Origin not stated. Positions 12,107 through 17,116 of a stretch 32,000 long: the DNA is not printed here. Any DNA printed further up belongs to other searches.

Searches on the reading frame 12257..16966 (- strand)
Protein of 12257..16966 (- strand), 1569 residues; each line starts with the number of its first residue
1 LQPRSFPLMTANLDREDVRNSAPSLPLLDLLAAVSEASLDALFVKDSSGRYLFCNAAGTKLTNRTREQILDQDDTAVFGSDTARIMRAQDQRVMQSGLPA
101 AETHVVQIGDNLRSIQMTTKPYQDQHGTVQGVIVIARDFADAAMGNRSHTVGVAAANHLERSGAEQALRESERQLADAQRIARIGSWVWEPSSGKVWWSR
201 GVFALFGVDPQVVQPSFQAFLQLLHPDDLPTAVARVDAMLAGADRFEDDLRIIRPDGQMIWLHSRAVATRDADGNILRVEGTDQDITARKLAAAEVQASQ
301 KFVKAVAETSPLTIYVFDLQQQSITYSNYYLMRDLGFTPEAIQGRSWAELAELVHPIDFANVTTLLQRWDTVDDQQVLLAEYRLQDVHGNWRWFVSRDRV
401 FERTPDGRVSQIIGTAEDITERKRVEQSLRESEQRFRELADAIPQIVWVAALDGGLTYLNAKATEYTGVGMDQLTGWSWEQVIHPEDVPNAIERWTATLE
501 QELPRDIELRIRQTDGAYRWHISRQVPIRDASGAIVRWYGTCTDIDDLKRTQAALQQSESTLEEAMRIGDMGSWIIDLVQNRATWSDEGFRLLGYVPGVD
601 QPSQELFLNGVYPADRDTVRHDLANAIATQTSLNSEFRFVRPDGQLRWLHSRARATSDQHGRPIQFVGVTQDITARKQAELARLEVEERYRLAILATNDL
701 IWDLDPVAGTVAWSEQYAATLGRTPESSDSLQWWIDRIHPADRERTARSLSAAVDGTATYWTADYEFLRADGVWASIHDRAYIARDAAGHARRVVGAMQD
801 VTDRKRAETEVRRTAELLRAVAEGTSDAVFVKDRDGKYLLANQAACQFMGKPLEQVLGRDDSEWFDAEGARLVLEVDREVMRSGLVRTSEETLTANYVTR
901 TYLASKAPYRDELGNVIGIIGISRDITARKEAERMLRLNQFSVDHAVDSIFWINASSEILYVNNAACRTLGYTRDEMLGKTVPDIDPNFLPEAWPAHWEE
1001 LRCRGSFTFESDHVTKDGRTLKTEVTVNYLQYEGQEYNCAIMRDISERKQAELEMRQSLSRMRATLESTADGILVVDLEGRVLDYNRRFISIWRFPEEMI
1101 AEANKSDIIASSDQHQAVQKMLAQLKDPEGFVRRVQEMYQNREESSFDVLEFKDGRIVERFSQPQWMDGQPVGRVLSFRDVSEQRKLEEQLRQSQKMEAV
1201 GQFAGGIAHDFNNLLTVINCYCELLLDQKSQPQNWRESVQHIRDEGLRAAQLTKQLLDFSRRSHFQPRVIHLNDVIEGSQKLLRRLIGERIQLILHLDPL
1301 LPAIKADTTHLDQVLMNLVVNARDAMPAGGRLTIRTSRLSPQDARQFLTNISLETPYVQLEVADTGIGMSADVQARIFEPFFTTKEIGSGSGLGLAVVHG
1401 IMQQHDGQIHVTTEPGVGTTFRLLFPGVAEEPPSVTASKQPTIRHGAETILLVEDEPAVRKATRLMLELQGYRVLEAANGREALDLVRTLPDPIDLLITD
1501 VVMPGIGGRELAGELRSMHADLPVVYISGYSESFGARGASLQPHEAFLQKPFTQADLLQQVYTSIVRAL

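Call 59: search_protein_families(library=pfam, proteins=[window:12257-16966:-], max_evalue=0.001)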
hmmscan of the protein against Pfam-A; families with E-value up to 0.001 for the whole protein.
window:12257-16966:- (1569 aa): 12 families
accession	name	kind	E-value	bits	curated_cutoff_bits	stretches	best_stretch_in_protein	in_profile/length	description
PF08447.18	PAS_3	-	6e-88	289.7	25.6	5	196-282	2-88/89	PAS fold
PF08448.16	PAS_4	-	2.3e-87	288.9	23.1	6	824-931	3-110/110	PAS fold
PF13426.13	PAS_9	-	6.8e-73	242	27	6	948-1047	2-103/103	PAS domain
PF00989.32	PAS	-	8.3e-64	213.1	22.6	6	435-545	2-113/113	PAS fold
PF13188.13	PAS_8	-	3.8e-36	122.2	21.8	4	816-868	1-50/65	PAS domain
PF02518.31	HATPase_c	-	1.6e-23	83.7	26.4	1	1307-1426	2-108/111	Histidine kinase-, DNA gyrase B-, and HSP90-like ATPase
PF00072.30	Response_reg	-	4.7e-21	75.5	30.2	1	1450-1561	1-110/111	Response regulator receiver domain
PF00512.31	HisKA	-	2e-12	47.4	26.9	1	1200-1262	2-63/66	His Kinase A (phospho-acceptor) domain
PF12860.13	PAS_7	-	1.2e-11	45.2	27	1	1066-1188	1-114/115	PAS fold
PF14598.12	PAS_11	-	1.8e-08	34.8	25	0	452-518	10-76/109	PAS domain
PF24820.1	Diguanyl_cycl_sensor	-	8.1e-08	32.6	28.1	0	825-865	5-45/109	Diguanylate cyclase-like sensor domain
PF13596.12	PAS_10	-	8.9e-05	23.5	22.1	0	91-139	60-105/106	PAS domain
